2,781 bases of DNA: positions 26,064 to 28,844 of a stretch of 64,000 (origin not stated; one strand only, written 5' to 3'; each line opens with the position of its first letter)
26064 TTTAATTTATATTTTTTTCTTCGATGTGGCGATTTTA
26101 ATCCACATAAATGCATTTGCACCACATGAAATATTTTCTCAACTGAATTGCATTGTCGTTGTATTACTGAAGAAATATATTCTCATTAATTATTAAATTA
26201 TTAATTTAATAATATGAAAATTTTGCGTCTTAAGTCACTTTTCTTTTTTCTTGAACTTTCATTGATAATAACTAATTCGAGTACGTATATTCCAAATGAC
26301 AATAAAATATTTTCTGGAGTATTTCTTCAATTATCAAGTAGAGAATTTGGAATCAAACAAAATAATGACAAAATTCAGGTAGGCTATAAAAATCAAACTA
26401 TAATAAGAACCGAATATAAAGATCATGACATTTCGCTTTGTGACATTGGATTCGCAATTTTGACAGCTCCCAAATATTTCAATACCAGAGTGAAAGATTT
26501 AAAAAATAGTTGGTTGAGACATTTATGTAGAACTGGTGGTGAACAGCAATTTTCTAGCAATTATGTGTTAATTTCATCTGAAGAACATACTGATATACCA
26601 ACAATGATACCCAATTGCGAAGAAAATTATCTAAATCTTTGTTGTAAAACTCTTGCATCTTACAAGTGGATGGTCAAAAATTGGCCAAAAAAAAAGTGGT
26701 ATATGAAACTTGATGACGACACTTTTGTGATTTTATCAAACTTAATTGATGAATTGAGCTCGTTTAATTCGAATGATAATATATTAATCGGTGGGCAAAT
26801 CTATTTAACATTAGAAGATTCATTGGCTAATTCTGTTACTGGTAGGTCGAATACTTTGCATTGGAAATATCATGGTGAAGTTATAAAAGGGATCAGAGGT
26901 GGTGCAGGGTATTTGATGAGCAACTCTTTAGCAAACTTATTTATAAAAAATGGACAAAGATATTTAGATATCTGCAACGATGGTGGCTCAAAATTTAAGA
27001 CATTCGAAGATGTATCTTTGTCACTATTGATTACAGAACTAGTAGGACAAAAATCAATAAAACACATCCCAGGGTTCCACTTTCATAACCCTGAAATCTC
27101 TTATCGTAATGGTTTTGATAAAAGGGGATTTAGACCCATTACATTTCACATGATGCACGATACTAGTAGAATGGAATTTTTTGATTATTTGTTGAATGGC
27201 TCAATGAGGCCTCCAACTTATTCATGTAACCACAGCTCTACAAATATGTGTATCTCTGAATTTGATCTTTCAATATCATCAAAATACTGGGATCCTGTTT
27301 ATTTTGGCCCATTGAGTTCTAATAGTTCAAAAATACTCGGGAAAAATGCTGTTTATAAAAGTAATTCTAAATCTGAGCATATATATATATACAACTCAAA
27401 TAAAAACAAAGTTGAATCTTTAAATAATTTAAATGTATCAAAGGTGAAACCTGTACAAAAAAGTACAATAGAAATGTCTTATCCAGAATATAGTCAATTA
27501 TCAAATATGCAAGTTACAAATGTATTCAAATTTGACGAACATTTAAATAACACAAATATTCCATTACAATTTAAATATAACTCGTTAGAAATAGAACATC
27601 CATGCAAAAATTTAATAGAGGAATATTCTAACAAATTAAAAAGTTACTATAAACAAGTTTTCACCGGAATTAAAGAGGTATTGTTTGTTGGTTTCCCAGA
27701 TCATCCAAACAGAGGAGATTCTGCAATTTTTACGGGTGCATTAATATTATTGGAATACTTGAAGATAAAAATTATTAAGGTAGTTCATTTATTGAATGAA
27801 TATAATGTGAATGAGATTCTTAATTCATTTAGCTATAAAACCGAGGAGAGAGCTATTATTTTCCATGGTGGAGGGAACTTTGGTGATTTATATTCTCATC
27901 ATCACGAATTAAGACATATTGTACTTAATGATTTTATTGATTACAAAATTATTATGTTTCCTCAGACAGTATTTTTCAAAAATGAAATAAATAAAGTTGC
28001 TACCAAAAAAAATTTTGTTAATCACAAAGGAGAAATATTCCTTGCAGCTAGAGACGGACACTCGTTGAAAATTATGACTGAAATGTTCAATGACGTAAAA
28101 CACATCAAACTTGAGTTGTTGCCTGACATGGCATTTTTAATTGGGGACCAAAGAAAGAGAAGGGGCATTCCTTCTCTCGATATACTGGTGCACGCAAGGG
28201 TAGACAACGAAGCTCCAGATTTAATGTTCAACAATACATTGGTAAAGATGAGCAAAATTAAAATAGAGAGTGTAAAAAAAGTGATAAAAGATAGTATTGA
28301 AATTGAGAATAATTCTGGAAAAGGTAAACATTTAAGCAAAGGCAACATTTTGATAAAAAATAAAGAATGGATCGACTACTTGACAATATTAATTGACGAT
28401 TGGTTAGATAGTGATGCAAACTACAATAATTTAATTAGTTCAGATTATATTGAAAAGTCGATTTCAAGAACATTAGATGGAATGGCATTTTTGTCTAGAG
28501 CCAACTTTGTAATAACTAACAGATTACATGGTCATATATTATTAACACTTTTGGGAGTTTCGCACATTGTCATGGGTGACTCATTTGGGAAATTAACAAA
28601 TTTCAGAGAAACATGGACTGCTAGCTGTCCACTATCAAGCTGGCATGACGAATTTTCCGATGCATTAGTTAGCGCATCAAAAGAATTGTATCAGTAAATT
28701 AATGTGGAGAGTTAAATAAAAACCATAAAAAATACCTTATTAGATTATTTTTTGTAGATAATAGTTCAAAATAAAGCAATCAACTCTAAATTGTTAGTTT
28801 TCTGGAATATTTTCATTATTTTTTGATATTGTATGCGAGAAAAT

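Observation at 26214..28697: Single polypeptide fusing a GT31/Fringe-like glycosyltransferase domain to a Pvg1/CsaB-type pyruvyltransferase domain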

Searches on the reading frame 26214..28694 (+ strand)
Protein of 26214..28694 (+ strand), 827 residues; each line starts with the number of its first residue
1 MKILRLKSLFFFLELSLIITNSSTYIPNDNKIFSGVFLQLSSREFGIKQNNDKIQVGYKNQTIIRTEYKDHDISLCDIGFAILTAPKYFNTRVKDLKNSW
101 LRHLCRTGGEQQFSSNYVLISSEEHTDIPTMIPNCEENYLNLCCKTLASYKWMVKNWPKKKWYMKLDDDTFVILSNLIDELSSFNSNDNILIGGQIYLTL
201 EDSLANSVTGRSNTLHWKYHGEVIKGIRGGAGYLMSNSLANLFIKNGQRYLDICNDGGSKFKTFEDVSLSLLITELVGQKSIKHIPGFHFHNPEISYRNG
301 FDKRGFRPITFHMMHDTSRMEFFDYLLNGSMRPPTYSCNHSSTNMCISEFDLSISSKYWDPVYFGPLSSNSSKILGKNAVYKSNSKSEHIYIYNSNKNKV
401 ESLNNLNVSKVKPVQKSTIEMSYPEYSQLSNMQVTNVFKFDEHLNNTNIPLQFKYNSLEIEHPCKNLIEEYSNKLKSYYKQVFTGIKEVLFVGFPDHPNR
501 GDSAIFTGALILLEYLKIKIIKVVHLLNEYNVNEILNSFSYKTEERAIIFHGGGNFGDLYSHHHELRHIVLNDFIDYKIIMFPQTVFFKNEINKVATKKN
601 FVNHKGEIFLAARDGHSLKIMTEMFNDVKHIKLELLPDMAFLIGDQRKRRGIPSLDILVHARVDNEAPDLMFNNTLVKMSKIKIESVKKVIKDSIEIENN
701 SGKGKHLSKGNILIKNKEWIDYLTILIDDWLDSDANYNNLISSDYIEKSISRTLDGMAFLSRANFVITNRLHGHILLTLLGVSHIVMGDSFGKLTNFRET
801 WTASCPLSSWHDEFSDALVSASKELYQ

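Call 3: search_protein_families(library=pfam, proteins=[window:26214-28694:+], max_evalue=1)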
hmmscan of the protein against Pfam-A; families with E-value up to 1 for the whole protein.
window:26214-28694:+ (827 aa): 4 families
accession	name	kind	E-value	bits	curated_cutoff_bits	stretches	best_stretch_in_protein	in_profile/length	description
PF04230.19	PS_pyruv_trans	-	2.7e-23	83.7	25.3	1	499-788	1-277/280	Polysaccharide pyruvyl transferase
PF02434.22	Fringe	-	9.9e-20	71.4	21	1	73-315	3-230/250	Fringe-like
PF01762.27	Galactosyl_T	-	2.2e-10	41.1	23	1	119-248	42-168/195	Galactosyltransferase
PF17951.6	FAS_meander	-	0.14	12.4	23.1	1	414-485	77-145/146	Fatty acid synthase meander beta sheet domain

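Call 4: search_protein_families(library=ncbifam, proteins=[window:26214-28694:+], max_evalue=1)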
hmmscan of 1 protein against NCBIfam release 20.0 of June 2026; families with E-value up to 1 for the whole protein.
window:26214-28694:+ (827 aa): 3 families
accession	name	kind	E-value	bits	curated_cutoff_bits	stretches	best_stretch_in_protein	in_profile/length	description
NF001574.0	PRK00392.2-5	subfamily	0.031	14.2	98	1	397-422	39-64/75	DNA-directed RNA polymerase subunit omega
NF011201.0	PRK14607.1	equivalog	0.079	11.6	670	1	230-284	249-302/534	bifunctional anthranilate synthase component II/anthranilate phosphoribosyltransferase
TIGR03609.1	S_layer_CsaB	equivalog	0.12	11.7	213.1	0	751-783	240-272/301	polysaccharide pyruvyl transferase CsaB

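Call 5: find_homologous_proteins(query=window:26214-28694:+)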
Query window:26214-28694:+ (827 aa): 12 proteins with E <= 0.001 among 6187 candidates.
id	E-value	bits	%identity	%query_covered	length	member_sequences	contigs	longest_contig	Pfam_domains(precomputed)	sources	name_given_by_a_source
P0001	0.0e+0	1889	100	100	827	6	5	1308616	PF04230.20,PF01762.28,PF02434.23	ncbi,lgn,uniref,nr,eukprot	ncbi:signal peptide-containing protein [Cryptosporidium parvum]|uniref:N-acetylgalactosaminide beta-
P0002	0.0e+0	1612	85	100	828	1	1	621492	PF04230.20,PF01762.28,PF02434.23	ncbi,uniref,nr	ncbi:fringe-like glycosyltransferase domain and a like glycosyltransferase domain [Cryptosporidium s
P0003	0.0e+0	1514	81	100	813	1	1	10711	PF04230.20,PF01762.28,PF02434.23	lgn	-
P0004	0.0e+0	1498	79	98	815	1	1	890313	PF04230.20,PF01762.28,PF02434.23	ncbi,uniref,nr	ncbi:galactosyltransferase [Cryptosporidium ubiquitum]|uniref:N-acetylgalactosaminide beta-1,3-galac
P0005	0.0e+0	1439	76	100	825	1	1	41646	PF04230.20,PF01762.28,PF02434.23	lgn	-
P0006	0.0e+0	1407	75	100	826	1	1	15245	PF04230.20,PF01762.28,PF02434.23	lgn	-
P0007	0.0e+0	1332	70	100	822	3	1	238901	PF04230.20,PF01762.28,PF02434.23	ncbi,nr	ncbi:signal peptide-containing protein [Cryptosporidium canis]|nr:signal peptide-containing protein 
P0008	0.0e+0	1190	67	92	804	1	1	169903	PF04230.20,PF01762.28,PF02434.23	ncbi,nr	ncbi:pyruvyl transferase Pvg1 [Cryptosporidium felis]|nr:pyruvyl transferase Pvg1 [Cryptosporidium f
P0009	0.0e+0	1130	63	93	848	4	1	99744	PF04230.20,PF01762.28,PF02434.23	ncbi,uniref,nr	ncbi:galactosyltransferase [Cryptosporidium bovis]|uniref:galactosyltransferase n=1 Tax=Cryptosporid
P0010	0.0e+0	1119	62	96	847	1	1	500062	PF04230.20,PF01762.28,PF02434.23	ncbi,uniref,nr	ncbi:galactosyltransferasehypothetical protein [Cryptosporidium ryanae]|uniref:galactosyltransferase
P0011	1.2e-296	1004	55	92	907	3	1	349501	PF04230.20,PF01762.28,PF02434.23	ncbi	ncbi:hypothetical protein ACR3K2_04320 [Cryptosporidium serpentis]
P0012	4.2e-177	609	44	42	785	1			PF04230.20,PF01762.28,PF02434.23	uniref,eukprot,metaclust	uniref:N-acetylgalactosaminide beta-1,3-galactosyltransferase n=1 Tax=Chromera velia CCMP2878 TaxID=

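Call 8: list_cluster_members(proteins=[P0001, P0012])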
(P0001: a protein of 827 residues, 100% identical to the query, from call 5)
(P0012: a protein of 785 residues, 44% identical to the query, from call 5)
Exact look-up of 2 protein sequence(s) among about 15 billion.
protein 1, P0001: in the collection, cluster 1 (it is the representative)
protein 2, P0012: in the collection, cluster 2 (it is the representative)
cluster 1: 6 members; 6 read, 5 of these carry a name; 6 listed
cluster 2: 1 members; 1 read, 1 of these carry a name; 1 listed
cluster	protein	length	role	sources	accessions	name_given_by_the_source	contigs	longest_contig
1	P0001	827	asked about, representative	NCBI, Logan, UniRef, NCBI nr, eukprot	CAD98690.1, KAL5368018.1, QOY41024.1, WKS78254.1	signal peptide-containing protein [Cryptosporidium parvum] | N-acetylgalactosaminide beta-1,3-galactosyltransferase n=2 Tax=Cryptosporidium parvum ... | Polysaccharide pyruvyl transferase with Fringe-like domain [Cryptosporidium parvum]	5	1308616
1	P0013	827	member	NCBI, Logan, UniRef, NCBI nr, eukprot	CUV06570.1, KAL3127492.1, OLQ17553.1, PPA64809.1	unnamed protein product [Cryptosporidium hominis] | N-acetylgalactosaminide beta-1,3-galactosyltransferase n=1 Tax=Cryptosporidium hominis ... | galactosyltransferase [Cryptosporidium hominis TU502]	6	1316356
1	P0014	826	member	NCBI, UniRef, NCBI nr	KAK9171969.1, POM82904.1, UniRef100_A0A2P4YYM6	Polysaccharide pyruvyl transferase family protein [Cryptosporidium meleagridis] | N-acetylgalactosaminide beta-1,3-galactosyltransferase n=1 Tax=Cryptosporidium ...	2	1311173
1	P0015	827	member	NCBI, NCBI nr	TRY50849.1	Polysaccharide pyruvyl transferase with Fringe-like domain [Cryptosporidium tyzzeri]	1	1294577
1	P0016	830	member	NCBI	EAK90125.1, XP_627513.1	secreted protein with signal peptide, fringe-like glycosyltransferase domain and a WcaK ...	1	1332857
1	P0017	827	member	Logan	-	-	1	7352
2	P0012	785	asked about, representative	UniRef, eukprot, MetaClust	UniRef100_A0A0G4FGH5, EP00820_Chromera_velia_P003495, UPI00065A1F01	N-acetylgalactosaminide beta-1,3-galactosyltransferase n=1 Tax=Chromera velia CCMP2878 ... | Cvel_3306.t1-p1 / transcript=Cvel_3306.t1 / gene=Cvel_3306 / ... | status=active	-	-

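Call 32: search_protein_representatives(protein=window:26214-28694:+)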
Query: 827 residues. Proteins with E-value up to 0.001 (for the whole library): 4030; up to 1e-10: 1771; up to 1e-30: 61. The best 150 are listed.
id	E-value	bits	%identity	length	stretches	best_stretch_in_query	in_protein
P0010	0.0e+00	1119.1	65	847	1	29-825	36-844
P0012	1.3e-177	608.9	48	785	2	460-815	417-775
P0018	2.9e-73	263.9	38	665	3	454-667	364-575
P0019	2.8e-70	254.0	37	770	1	410-812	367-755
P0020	4.1e-65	236.9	29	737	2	462-816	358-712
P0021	6.0e-54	199.9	34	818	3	461-666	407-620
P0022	6.0e-51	190.0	37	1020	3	460-667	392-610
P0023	6.4e-49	183.3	35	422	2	455-674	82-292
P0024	1.1e-48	182.5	41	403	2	462-667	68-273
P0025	4.7e-48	180.4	40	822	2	460-667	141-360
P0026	2.2e-43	165.0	42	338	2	464-649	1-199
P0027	3.8e-43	164.2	37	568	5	719-803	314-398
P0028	1.3e-41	159.2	38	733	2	460-670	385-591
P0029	1.9e-41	158.6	33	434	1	461-806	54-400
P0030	1.4e-36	142.5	36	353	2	474-668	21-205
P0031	4.1e-36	141.0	37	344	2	466-667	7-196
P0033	8.2e-36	140.0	38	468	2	459-669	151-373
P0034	2.2e-35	138.5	31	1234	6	117-193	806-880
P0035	3.2e-35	138.0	34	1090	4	726-805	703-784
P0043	3.1e-33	131.4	34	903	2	466-671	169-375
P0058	1.2e-31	126.1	34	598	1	465-810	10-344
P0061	1.7e-31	125.7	27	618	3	467-663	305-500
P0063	2.7e-31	125.0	35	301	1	68-340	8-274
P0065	2.9e-31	124.9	37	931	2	487-667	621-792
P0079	1.5e-30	122.5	34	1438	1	485-810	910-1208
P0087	1.1e-29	119.6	32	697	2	385-667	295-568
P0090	1.3e-29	119.4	33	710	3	69-318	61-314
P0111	7.3e-29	117.0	28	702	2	122-318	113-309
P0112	7.9e-29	116.9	30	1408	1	489-821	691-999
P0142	4.8e-28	114.3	43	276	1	60-212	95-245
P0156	1.0e-27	113.2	32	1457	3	478-643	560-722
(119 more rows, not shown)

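Call 34: search_protein_families(library=pfam, proteins=[P0018, P0019, P0020, P0021, P0061, P0090, P0111, P0022, P0028, P0087], max_evalue=0.001)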
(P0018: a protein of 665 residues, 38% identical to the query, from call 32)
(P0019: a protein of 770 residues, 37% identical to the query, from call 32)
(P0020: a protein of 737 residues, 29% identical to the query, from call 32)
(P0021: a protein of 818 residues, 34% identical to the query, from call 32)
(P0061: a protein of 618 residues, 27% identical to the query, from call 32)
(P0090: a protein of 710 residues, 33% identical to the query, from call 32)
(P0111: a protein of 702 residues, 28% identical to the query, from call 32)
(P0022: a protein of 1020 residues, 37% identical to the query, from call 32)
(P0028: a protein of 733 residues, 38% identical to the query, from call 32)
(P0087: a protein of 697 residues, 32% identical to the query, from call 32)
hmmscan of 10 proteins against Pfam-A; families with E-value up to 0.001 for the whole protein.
P0018 (665 aa): 3 families
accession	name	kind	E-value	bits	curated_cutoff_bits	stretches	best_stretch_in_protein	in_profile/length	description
PF04230.19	PS_pyruv_trans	-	1e-21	78.5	25.3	1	409-650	1-266/280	Polysaccharide pyruvyl transferase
PF02434.22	Fringe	-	1e-08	35.3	21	1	140-308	62-209/250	Fringe-like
PF01762.27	Galactosyl_T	-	0.00077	19.7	23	0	138-196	54-114/195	Galactosyltransferase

P0019 (770 aa): 1 family
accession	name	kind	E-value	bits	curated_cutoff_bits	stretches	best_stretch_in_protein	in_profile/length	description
PF04230.19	PS_pyruv_trans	-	3e-23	83.6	25.3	1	455-730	1-276/280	Polysaccharide pyruvyl transferase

P0020 (737 aa): 2 families
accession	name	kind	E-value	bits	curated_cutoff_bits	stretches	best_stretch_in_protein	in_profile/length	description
PF04230.19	PS_pyruv_trans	-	1.6e-13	51.7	25.3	1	395-686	1-279/280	Polysaccharide pyruvyl transferase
PF02434.22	Fringe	-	5.4e-06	26.4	21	1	172-312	86-221/250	Fringe-like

P0021 (818 aa): 3 families
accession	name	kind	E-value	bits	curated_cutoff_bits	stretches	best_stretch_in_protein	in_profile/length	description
PF04230.19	PS_pyruv_trans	-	1.3e-24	88.1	25.3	1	445-714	1-279/280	Polysaccharide pyruvyl transferase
PF02434.22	Fringe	-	0.00034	20.5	21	1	198-281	67-138/250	Fringe-like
PF21796.3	Cac1_C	-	0.00064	20.2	24.3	0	366-400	11-45/55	Chromatin assembly factor 1 subunit Cac1, C-terminal domain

P0061 (618 aa): 0 families

P0090 (710 aa): 2 families
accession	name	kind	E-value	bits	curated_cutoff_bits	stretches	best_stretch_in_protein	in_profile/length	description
PF02434.22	Fringe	-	3.8e-18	66.2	21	1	79-290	18-209/250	Fringe-like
PF01762.27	Galactosyl_T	-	9.9e-10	39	23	1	135-277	56-190/195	Galactosyltransferase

P0111 (702 aa): 2 families
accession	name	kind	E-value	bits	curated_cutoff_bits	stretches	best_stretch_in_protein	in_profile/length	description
PF02434.22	Fringe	-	1.2e-15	58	21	1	58-316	7-240/250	Fringe-like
PF01762.27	Galactosyl_T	-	2.7e-09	37.5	23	1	121-234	51-164/195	Galactosyltransferase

P0022 (1020 aa): 1 family
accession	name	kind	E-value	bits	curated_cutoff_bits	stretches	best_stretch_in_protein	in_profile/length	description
PF04230.19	PS_pyruv_trans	-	5.3e-21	76.2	25.3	1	431-691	1-278/280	Polysaccharide pyruvyl transferase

P0028 (733 aa): 1 family
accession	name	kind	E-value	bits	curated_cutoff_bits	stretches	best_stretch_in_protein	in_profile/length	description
PF04230.19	PS_pyruv_trans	-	2.9e-22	80.3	25.3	1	424-683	1-279/280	Polysaccharide pyruvyl transferase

P0087 (697 aa): 3 families
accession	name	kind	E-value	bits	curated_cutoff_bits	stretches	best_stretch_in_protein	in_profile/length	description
PF04230.19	PS_pyruv_trans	-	1.5e-21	78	25.3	1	402-642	1-279/280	Polysaccharide pyruvyl transferase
PF03151.22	TPT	-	6.4e-16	59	30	1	34-246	70-290/291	Triose-phosphate Transporter family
PF00892.27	EamA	-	2.4e-09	38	28.2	1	33-99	66-133/135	EamA-like transporter family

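Call 35: list_cluster_members(proteins=[P0018, P0019, P0020, P0021, P0061, P0090, P0111, P0063, P0142, P0024])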
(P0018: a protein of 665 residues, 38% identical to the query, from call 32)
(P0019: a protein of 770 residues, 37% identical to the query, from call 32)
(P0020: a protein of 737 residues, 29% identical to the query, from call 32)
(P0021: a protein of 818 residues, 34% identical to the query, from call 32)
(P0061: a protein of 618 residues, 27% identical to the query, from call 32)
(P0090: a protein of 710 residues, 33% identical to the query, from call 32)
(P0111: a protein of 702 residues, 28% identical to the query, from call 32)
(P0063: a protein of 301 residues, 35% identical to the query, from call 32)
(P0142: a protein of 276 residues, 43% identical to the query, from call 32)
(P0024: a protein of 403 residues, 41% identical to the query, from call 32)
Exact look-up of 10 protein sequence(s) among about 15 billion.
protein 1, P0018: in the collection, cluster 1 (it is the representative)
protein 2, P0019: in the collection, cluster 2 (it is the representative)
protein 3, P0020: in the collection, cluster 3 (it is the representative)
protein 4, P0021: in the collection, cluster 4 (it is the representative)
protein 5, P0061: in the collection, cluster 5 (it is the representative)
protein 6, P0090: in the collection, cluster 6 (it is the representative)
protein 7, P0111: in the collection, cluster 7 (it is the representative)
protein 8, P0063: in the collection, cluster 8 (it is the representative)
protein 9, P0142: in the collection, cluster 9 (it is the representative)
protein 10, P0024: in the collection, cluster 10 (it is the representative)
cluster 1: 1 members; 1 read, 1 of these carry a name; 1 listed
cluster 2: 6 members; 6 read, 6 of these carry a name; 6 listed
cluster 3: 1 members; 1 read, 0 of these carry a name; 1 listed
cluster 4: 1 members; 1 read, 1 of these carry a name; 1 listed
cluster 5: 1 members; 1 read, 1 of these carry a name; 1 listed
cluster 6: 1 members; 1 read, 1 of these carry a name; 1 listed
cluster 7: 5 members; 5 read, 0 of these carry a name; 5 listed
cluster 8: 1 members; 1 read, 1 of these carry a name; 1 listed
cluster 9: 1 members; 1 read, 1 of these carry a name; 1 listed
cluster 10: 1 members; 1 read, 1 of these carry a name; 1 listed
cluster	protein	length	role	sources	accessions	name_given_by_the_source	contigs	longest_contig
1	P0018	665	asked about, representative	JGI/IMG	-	exopolysaccharide biosynthesis predicted pyruvyltransferase EpsI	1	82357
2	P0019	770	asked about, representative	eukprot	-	GHVR01078187.1.p1 GENE.GHVR01078187.1~~GHVR01078187.1.p1 ORF type:complete len:771 ...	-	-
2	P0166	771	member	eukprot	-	GHVR01078160.1.p1 GENE.GHVR01078160.1~~GHVR01078160.1.p1 ORF type:complete len:772 ...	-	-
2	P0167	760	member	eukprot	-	GHVR01078183.1.p1 GENE.GHVR01078183.1~~GHVR01078183.1.p1 ORF type:complete len:761 ...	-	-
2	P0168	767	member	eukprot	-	GHVR01078157.1.p1 GENE.GHVR01078157.1~~GHVR01078157.1.p1 ORF type:complete len:768 ...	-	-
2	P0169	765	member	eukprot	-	GHVR01078177.1.p1 GENE.GHVR01078177.1~~GHVR01078177.1.p1 ORF type:complete len:766 ...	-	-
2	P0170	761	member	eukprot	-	GHVR01078180.1.p1 GENE.GHVR01078180.1~~GHVR01078180.1.p1 ORF type:complete len:762 ...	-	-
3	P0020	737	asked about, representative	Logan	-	-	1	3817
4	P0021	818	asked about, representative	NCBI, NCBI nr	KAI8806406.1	polysaccharide pyruvyl transferase-domain-containing protein [Cladochytrium replicatum]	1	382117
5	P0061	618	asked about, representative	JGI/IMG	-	exopolysaccharide biosynthesis predicted pyruvyltransferase EpsI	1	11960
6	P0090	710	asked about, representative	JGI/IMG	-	hypothetical protein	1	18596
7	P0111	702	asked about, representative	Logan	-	-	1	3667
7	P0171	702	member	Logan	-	-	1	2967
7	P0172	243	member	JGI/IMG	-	-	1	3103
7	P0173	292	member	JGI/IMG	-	-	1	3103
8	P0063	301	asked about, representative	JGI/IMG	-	hypothetical protein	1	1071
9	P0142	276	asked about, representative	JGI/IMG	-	hypothetical protein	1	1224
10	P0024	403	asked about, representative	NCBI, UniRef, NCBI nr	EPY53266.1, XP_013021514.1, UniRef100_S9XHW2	pyruvyl transferase Pvg1 [Schizosaccharomyces cryophilus OY26] | Pyruvyl transferase Pvg1 n=1 Tax=Schizosaccharomyces cryophilus (strain OY26 / ATCC ...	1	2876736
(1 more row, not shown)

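Call 42: list_cluster_members(proteins=[P0022, P0023, P0025, P0026, P0028, P0029, P0030, P0031, P0033, P0087])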
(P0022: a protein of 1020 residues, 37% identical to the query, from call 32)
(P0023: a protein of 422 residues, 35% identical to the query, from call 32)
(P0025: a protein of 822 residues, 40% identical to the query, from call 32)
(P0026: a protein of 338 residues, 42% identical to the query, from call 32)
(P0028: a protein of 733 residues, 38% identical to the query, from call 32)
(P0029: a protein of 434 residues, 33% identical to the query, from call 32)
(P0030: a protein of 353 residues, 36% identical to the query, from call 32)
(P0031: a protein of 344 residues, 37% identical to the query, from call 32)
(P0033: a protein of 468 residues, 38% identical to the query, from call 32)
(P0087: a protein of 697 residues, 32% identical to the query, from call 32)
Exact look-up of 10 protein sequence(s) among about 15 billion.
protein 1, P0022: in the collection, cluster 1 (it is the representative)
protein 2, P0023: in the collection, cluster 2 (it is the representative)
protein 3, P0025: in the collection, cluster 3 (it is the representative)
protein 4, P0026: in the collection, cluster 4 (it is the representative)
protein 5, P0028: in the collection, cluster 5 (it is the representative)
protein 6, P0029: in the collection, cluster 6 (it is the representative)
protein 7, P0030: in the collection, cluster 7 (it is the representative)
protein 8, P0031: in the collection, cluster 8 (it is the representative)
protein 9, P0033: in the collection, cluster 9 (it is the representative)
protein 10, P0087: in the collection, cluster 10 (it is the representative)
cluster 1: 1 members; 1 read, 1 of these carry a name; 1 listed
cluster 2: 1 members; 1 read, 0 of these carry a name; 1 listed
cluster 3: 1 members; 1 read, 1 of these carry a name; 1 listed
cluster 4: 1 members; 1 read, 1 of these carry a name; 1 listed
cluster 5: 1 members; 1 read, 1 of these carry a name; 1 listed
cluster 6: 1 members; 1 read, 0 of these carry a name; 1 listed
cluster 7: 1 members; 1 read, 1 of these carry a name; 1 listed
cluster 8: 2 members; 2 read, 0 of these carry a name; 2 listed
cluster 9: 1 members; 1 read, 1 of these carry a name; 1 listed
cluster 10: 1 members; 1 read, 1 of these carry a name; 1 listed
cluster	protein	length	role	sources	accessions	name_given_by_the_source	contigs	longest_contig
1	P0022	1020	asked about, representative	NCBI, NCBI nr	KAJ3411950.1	hypothetical protein HDV05_001475 [Chytridiales sp. JEL 0842]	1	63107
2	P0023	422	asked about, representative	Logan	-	-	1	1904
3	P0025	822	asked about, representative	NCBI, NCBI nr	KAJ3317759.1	hypothetical protein HDU76_001069 [Blyttiomyces sp. JEL0837]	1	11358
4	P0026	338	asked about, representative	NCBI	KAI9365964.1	polysaccharide pyruvyl transferase, partial [Zopfochytrium polystomum]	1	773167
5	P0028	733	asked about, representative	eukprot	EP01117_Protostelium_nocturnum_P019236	TRINITY_DN8290_c0_g1_i1.p1 TRINITY_DN8290_c0_g1~~TRINITY_DN8290_c0_g1_i1.p1 ORF ...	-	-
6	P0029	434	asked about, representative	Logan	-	-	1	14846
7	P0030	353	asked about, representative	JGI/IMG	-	exopolysaccharide biosynthesis predicted pyruvyltransferase EpsI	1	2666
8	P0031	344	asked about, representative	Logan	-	-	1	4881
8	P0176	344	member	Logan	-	-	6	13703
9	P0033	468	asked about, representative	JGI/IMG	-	exopolysaccharide biosynthesis predicted pyruvyltransferase EpsI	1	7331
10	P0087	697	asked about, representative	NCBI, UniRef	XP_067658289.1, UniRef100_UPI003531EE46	uncharacterized protein [Haliotis asinina] | uncharacterized protein n=1 Tax=Haliotis asinina TaxID=109174 RepID=UPI003531EE46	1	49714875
